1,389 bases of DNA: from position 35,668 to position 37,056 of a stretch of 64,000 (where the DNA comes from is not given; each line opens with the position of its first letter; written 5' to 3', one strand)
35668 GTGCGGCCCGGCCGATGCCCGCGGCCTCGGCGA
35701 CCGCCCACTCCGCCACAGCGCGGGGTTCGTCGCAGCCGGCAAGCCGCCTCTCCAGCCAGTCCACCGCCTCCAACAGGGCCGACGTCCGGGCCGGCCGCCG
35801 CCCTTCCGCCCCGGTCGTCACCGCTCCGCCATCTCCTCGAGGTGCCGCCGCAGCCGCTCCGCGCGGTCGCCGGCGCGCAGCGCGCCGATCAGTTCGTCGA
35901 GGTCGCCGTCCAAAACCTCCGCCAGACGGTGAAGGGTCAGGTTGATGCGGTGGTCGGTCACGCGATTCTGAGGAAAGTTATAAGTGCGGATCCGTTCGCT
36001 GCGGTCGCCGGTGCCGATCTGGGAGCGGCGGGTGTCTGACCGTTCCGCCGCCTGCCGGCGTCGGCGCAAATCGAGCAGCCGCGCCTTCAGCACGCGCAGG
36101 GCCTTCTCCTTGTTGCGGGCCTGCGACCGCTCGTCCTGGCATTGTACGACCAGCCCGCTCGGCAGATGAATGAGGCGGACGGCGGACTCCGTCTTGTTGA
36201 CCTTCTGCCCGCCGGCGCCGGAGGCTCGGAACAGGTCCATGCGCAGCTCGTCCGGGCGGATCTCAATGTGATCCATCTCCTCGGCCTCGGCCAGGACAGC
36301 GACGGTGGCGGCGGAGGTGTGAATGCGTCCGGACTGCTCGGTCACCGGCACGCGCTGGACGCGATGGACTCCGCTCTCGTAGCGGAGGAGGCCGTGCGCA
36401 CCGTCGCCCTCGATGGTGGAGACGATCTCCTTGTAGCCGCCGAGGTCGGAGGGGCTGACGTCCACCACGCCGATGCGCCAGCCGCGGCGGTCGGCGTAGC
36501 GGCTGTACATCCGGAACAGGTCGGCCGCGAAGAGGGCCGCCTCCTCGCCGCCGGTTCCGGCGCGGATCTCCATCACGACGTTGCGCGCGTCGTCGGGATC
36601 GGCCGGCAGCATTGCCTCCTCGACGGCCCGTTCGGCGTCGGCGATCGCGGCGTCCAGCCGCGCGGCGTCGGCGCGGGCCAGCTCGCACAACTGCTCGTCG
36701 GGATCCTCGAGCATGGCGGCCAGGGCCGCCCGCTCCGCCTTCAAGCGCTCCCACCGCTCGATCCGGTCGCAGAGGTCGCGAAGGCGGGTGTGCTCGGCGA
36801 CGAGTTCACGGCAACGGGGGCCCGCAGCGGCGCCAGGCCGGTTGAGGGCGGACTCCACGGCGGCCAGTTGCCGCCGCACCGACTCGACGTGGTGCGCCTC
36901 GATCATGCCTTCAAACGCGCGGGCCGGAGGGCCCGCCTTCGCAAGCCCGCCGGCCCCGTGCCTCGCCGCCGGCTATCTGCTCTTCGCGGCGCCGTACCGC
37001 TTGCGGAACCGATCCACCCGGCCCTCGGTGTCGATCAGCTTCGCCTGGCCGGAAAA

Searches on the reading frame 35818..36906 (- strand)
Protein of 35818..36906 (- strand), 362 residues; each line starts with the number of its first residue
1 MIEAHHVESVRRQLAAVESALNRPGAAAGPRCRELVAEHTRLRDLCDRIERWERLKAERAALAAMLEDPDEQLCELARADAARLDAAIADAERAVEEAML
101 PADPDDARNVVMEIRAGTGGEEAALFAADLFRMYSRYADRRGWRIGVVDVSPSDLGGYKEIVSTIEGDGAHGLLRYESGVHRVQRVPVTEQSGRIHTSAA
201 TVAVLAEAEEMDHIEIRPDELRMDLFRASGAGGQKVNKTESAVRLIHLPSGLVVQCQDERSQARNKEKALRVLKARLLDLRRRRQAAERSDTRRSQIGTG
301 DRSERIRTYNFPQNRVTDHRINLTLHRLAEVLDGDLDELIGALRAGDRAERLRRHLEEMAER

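Call 62: search_protein_families(library=pfam, proteins=[window:35818-36906:-], max_evalue=0.001)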
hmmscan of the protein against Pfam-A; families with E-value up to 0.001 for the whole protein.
window:35818-36906:- (362 aa): 2 families
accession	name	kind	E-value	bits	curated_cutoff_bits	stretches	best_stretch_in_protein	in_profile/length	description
PF03462.23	PCRF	-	3e-62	210.3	24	1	11-202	2-194/194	PCRF domain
PF00472.26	RF-1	-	1e-43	148.4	35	1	211-320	3-116/116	RF-1 domain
